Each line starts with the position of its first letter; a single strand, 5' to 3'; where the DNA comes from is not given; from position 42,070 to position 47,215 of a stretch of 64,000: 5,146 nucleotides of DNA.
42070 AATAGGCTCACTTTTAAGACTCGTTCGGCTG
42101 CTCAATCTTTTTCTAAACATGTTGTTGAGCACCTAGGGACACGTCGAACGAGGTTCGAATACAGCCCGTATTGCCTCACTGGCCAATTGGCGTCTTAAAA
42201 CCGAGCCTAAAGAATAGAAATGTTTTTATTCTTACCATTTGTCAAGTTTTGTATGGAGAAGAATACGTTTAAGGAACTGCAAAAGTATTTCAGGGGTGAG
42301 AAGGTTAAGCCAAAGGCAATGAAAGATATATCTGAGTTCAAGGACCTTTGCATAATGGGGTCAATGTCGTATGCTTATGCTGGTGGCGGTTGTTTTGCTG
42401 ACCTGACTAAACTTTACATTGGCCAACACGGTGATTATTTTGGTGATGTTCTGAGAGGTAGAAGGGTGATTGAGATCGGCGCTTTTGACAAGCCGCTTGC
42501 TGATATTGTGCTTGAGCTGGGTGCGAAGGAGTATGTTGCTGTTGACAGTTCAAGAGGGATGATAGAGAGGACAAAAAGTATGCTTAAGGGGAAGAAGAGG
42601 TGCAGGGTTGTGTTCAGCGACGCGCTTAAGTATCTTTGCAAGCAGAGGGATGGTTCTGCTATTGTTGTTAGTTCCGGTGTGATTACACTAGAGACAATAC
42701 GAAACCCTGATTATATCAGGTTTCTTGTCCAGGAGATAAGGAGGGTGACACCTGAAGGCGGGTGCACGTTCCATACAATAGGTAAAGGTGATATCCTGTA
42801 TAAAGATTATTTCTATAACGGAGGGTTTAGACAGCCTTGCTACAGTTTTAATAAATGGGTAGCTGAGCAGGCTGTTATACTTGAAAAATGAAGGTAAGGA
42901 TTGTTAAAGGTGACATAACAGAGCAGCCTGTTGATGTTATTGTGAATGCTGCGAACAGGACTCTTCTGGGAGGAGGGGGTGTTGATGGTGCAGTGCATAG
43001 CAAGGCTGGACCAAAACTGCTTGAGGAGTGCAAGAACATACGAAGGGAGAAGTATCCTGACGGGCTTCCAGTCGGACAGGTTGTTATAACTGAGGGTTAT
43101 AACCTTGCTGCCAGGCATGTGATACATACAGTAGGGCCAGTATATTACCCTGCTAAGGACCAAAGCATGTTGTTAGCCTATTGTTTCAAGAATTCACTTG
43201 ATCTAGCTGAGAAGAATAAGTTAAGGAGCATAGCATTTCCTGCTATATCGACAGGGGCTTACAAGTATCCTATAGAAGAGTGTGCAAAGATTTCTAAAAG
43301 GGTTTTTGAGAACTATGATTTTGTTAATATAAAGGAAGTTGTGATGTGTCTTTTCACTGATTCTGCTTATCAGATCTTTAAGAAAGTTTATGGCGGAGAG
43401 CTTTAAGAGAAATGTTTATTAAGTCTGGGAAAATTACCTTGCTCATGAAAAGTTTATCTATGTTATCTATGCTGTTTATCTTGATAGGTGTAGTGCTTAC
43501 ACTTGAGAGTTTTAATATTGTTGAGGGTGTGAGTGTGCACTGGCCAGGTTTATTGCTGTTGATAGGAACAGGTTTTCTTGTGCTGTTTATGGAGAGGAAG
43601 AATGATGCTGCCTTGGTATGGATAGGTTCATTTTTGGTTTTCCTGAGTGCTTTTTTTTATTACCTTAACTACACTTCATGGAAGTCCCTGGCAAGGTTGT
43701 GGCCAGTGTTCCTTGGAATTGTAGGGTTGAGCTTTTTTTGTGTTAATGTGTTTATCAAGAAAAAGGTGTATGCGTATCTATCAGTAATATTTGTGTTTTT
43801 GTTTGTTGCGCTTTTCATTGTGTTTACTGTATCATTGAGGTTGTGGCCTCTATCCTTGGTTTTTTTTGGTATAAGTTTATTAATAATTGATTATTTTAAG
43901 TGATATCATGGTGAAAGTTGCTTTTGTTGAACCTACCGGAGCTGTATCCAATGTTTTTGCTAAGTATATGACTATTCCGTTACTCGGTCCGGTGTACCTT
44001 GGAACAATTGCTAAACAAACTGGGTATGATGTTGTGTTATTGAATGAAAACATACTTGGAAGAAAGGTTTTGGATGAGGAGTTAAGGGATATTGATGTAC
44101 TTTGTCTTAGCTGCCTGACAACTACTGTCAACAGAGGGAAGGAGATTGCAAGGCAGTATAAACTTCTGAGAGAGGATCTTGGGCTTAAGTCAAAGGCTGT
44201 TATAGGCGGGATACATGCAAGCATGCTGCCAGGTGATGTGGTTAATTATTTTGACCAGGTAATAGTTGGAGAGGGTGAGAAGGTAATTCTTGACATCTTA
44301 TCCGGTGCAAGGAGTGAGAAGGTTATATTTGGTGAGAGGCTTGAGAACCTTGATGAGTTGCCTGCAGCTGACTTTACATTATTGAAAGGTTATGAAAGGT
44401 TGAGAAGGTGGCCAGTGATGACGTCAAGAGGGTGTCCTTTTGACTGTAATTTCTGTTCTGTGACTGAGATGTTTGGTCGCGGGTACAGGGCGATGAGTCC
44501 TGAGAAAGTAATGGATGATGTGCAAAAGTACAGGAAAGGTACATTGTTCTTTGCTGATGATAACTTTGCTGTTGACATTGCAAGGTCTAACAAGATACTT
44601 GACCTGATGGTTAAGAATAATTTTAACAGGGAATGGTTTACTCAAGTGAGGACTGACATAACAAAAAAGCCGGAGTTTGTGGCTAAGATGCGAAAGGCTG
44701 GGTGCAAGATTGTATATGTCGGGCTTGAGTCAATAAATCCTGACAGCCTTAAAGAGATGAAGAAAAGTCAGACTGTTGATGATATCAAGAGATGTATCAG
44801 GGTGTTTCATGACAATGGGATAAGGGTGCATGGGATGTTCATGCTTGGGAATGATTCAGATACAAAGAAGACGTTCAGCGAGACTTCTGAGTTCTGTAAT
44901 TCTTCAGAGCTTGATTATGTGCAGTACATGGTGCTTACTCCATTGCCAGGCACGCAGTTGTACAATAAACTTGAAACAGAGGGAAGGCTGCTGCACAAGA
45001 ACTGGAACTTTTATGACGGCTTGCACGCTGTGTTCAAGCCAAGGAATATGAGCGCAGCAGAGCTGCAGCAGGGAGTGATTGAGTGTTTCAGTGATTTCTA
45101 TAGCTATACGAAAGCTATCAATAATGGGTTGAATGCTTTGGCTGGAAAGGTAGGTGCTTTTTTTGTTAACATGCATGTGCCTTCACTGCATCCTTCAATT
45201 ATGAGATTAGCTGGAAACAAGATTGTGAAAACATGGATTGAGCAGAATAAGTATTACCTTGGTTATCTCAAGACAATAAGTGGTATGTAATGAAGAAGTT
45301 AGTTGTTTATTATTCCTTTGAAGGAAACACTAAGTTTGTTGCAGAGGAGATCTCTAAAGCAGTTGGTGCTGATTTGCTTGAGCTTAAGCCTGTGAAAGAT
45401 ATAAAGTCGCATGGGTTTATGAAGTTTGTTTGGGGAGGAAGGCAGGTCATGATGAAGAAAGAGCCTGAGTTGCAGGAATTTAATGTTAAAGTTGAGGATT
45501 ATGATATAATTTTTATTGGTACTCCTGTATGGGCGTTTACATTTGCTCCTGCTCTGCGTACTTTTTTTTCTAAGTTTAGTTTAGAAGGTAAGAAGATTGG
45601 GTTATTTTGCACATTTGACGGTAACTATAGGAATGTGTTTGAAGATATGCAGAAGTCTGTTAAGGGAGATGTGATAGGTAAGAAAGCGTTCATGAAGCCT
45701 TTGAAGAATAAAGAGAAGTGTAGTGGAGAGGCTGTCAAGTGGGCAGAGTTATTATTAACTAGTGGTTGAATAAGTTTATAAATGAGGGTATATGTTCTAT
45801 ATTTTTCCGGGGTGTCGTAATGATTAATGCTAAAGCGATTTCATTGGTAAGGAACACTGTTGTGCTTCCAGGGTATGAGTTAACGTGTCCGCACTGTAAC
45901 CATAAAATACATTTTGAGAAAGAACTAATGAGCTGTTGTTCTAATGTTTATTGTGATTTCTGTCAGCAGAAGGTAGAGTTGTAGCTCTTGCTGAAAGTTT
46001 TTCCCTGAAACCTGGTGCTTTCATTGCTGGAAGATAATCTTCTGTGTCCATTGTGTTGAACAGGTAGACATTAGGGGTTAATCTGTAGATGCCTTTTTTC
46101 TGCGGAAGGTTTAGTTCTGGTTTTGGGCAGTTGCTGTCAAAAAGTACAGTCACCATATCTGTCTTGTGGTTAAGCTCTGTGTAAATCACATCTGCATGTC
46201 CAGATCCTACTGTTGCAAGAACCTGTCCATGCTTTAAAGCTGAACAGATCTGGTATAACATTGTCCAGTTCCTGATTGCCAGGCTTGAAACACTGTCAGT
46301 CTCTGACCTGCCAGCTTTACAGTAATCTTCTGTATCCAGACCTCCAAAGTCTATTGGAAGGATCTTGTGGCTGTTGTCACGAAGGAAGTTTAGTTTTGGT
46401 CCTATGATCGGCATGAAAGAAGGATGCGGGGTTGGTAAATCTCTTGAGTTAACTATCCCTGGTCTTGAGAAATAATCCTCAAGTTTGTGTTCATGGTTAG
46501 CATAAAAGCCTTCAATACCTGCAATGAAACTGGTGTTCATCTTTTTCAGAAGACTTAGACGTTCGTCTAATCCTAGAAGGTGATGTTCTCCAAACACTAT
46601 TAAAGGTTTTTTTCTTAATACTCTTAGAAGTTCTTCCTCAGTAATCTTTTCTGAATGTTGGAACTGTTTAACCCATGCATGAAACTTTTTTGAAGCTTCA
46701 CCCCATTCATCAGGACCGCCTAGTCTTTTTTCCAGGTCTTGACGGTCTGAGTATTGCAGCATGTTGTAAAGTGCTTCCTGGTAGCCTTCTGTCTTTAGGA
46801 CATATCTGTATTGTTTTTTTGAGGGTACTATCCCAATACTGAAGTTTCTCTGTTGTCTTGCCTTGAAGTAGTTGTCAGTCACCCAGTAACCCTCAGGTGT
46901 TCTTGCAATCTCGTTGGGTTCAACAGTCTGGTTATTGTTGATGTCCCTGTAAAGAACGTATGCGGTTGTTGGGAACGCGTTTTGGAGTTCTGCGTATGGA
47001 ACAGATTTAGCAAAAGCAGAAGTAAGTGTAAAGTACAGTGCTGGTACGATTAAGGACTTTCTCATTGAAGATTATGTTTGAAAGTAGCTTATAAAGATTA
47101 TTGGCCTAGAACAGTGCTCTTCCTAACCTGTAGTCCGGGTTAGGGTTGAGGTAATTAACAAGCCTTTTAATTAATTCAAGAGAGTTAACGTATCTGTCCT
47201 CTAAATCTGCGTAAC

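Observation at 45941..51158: Five-gene minus-strand block: helical-repeat protein, three translationally coupled Hanks-type kinase paralogs, secreted ChaN/Tiki-like protein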

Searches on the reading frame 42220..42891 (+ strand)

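Call 69: search_protein_families(library=pfam, proteins=[window:42220-42891:+], max_evalue=10)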
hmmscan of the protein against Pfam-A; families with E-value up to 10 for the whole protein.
window:42220-42891:+ (223 aa): 5 families
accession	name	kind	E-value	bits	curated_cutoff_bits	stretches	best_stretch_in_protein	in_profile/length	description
PF13649.12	Methyltransf_25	-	5.2e-05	24.3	27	1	99-181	17-97/97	Methyltransferase domain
PF08241.18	Methyltransf_11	-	0.0022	19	21.2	1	95-181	12-91/95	Methyltransferase domain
PF08242.18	Methyltransf_12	-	0.025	15.8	30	1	98-181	16-96/98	Methyltransferase domain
PF18671.6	4HPAD_g_N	-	0.086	13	25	1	103-121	7-25/31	4-Hydroxyphenylacetate decarboxylase subunit gamma N-terminal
PF00398.26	RrnaAD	-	0.15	11.6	24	1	81-140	32-90/263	Ribosomal RNA adenine dimethylase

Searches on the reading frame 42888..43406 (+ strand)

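Call 40: search_protein_families(library=pfam, proteins=[window:42888-43406:+], max_evalue=0.01)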
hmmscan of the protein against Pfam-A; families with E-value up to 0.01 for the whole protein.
window:42888-43406:+ (172 aa): 1 family
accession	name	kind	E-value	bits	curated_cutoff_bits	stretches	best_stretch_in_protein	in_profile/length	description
PF01661.27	Macro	-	2.2e-42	144.1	22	1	19-135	1-117/118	Macro domain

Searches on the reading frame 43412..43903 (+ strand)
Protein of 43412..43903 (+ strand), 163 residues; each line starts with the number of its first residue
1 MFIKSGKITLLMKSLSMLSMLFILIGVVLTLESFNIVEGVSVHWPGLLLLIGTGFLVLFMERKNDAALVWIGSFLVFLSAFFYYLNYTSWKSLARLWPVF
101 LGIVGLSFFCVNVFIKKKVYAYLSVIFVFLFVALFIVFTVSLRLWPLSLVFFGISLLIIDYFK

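Call 69: search_protein_families(library=pfam, proteins=[window:43412-43903:+], max_evalue=10)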
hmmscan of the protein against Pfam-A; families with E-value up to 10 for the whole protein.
window:43412-43903:+ (163 aa): 4 families
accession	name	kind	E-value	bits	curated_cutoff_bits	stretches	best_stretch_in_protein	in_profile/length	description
PF18917.5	LiaI-LiaF-like_TM1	-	1.9e-07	31.5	27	3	19-56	4-42/42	LiaI-LiaF-like transmembrane region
PF22570.1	LiaF-TM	-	5.7e-06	27.5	27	2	20-110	4-92/98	LiaF transmembrane domain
PF03203.19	MerC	-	0.38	11.8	27.6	1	72-130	40-101/108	MerC mercury resistance protein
PF11833.13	CPP1-like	-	1.1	9.3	28.4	1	16-67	96-140/196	Protein CHAPERONE-LIKE PROTEIN OF POR1-like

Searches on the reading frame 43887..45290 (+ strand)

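Call 10: search_protein_families(library=pfam, proteins=[window:43887-45290:+], max_evalue=0.1)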
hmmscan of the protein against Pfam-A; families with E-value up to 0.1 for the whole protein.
window:43887-45290:+ (467 aa): 6 families
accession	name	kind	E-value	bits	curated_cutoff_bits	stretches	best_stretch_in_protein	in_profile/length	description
PF04055.27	Radical_SAM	-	1.1e-22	81.4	29.5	1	179-336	3-165/166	Radical SAM superfamily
PF02310.24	B12-binding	-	2.8e-11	43.7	32.1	1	33-134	15-117/121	B12 binding domain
PF13282.11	DUF4070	-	0.00022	21.7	22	1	356-407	1-51/144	Domain of unknown function (DUF4070)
PF19864.5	Radical_SAM_N2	-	0.00087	19.2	29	1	101-157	85-141/151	Radical SAM proteins, N-terminal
PF01261.30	AP_endonuc_2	-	0.025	14.7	31.1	1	259-323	26-92/249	Xylose isomerase-like TIM barrel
PF19238.5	Radical_SAM_2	-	0.046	13.9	26.7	0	267-333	71-137/151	Radical SAM-like domain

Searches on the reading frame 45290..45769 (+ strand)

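Call 10: search_protein_families(library=pfam, proteins=[window:45290-45769:+], max_evalue=0.1)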
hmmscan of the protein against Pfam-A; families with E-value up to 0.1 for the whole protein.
window:45290-45769:+ (159 aa): 6 families
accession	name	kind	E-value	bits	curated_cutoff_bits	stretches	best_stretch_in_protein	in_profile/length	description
PF12682.12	Flavodoxin_4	-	5.1e-15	55.7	24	1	2-124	1-128/155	Flavodoxin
PF12724.12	Flavodoxin_5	-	4.6e-09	37.2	27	2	63-109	36-84/145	Flavodoxin domain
PF03358.20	FMN_red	-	8.6e-08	32.3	24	1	11-104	13-110/152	NADPH-dependent FMN reductase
PF12641.12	Flavodoxin_3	-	1.9e-07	31.5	27.5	1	4-38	1-37/160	Flavodoxin domain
PF00258.30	Flavodoxin_1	-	0.0046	17.6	25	0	5-125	1-110/143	Flavodoxin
PF02525.22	Flavodoxin_2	-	0.028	14.6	27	1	51-101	60-108/198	Flavodoxin-like fold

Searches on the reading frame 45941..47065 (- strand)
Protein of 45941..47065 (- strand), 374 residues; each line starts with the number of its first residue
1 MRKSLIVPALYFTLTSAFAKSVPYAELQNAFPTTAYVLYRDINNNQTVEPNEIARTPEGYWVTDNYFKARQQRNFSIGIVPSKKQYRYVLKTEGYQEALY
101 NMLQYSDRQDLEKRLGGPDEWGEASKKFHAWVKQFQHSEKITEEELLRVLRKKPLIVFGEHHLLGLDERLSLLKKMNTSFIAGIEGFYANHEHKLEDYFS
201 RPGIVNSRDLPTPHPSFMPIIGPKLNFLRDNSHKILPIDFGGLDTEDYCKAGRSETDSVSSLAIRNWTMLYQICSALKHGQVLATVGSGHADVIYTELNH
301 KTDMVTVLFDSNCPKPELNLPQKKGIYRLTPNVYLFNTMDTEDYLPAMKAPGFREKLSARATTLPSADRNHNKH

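Call 3: search_protein_families(library=pfam, proteins=[window:45941-47065:-], max_evalue=1)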
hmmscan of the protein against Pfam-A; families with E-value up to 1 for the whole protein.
window:45941-47065:- (374 aa): 2 families
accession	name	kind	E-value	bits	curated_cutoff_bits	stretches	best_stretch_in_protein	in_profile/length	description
PF04187.18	Cofac_haem_bdg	-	0.22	11.9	27.7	0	257-292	167-204/213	Haem-binding uptake, Tiki superfamily, ChaN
PF19240.4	DUF5890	-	0.28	11.6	27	0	62-89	21-47/75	Family of unknown function (DUF5890)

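Call 4: search_protein_families(library=ncbifam, proteins=[window:45941-47065:-], max_evalue=1)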
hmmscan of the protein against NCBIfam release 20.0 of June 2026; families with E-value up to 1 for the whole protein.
window:45941-47065:- (374 aa): 1 family
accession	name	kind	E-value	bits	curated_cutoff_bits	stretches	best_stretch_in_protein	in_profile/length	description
NF052242.1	GTPaseActivMglBThm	equivalog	0.15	12.2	200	1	257-330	57-130/161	GTPase-activating protein MglB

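Call 16: find_homologous_proteins(query=window:45941-47065:-, max_evalue=0.01)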
Query window:45941-47065:- (374 aa): 1 proteins with E <= 0.01 among 5590 candidates.
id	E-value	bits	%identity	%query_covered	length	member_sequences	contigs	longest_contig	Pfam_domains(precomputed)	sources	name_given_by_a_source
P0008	2.9e-256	867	100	100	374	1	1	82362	-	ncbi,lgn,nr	ncbi:hypothetical protein KY330_00465 [Candidatus Woesearchaeota archaeon]|nr:hypothetical protein [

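Call 21: search_solved_structures(query=window:45941-47065:-, max_evalue=10)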
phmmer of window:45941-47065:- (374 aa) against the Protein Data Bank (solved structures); distinct sequences matched with E-value up to 10: 7.
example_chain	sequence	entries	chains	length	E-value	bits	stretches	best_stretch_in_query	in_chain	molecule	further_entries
7ocl_A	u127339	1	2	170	0.14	14.3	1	231-291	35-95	Hepatocyte growth factor alpha chain,Hepatocyte growth factor alpha chain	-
7ocm_A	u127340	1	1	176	0.14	14.3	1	231-291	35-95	Hepatocyte growth factor alpha chain,Hepatocyte growth factor alpha chain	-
7x2u_C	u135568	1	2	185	0.85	11.8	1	94-166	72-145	Calcineurin B homologous protein 1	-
7dsv_D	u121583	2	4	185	1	11.5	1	94-163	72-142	Calcineurin B homologous protein 1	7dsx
2e30_A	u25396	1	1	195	1.1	11.3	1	94-163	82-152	Calcium-binding protein p22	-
8cyi_B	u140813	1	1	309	1.2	11.3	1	251-318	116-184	Methylosome protein 50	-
7u30_B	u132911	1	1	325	1.3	11.2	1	251-318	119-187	Methylosome protein 50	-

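Call 28: predict_structure(protein=window:45941-47065:-)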
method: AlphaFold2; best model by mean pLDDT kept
length: 374 residues; sequences in the alignment: 1
mean_pLDDT: 34.1   pTM: 0.22
mean pLDDT of the five models: 34.1, 31.1, 29.6, 27.9, 27.8
residues with pLDDT >= 90: 0; 70-90: 0; 50-70: 0; < 50: 374
segments of 3 or more residues with pLDDT < 50: 1-374
pLDDT, mean of each block of 10 residues (from residue 1): 27 31 35 44 43 35 38 40 43 38 36 38 38 34 37 31 37 36 25 29 28 25 24 27 31 31 31 34 32 36 37 35 40 40 38 34 27 28
secondary structure, 60 per line:
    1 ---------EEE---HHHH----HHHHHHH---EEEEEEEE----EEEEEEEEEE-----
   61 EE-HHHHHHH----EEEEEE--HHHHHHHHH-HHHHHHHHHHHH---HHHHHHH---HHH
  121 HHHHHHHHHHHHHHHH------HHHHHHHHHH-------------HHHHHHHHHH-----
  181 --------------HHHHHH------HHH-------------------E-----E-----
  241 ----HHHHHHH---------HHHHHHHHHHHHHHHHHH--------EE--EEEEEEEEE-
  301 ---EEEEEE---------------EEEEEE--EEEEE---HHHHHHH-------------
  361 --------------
elements in order: E10-12 H16-19 H24-30 E34-41 E46-55 H64-70 E75-80 H83-91 H93-104 H108-114 H118-136 H143-152 H166-175 H195-200 H245-251 H261-278 E291-299 E304-309 E325-330 E333-337 H341-347

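Call 39: search_protein_families(library=padloc, proteins=[window:45941-47065:-], max_evalue=0.01)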
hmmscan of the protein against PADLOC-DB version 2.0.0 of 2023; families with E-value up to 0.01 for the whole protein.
window:45941-47065:- (374 aa): 0 families

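Call 75: find_encoding_contigs(protein=P0008, flank=10000, max_places=5)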
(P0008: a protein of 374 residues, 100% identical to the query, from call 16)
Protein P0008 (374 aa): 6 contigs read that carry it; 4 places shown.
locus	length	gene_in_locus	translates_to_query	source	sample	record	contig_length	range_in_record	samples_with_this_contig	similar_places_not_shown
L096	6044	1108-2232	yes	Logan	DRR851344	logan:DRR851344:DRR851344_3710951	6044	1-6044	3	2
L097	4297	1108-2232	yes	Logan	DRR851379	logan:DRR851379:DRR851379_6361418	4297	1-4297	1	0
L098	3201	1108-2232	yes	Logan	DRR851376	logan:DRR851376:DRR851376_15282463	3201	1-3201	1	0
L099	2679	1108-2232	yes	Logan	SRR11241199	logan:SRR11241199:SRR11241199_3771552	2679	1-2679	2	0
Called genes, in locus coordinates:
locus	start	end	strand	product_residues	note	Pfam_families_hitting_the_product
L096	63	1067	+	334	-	PF00069:Pkinase, PF07714:PK_Tyr_Ser-Thr (weak)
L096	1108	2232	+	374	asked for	-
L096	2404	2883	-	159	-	PF03358:FMN_red, PF12641:Flavodoxin_3 (faint), PF12682:Flavodoxin_4, PF12724:Flavodoxin_5 (faint)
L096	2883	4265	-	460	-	PF02310:B12-binding, PF04055:Radical_SAM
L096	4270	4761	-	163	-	PF18917:LiaI-LiaF-like_TM1 (faint), PF22570:LiaF-TM (weak)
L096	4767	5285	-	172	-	PF01661:Macro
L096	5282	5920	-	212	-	-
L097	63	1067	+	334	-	PF00069:Pkinase, PF07714:PK_Tyr_Ser-Thr (weak)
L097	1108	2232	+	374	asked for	-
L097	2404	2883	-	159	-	PF03358:FMN_red, PF12641:Flavodoxin_3 (faint), PF12682:Flavodoxin_4, PF12724:Flavodoxin_5 (faint)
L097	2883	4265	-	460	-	PF02310:B12-binding, PF04055:Radical_SAM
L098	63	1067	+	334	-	PF00069:Pkinase, PF07714:PK_Tyr_Ser-Thr (weak)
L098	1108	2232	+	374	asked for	-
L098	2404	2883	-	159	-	PF03358:FMN_red, PF12641:Flavodoxin_3 (faint), PF12682:Flavodoxin_4, PF12724:Flavodoxin_5 (faint)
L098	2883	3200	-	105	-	?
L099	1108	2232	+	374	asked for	-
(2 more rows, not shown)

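Call 77: search_protein_families(library=phrogs, proteins=[window:45941-47065:-], max_evalue=0.01)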
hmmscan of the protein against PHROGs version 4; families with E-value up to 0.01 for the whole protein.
window:45941-47065:- (374 aa): 0 families
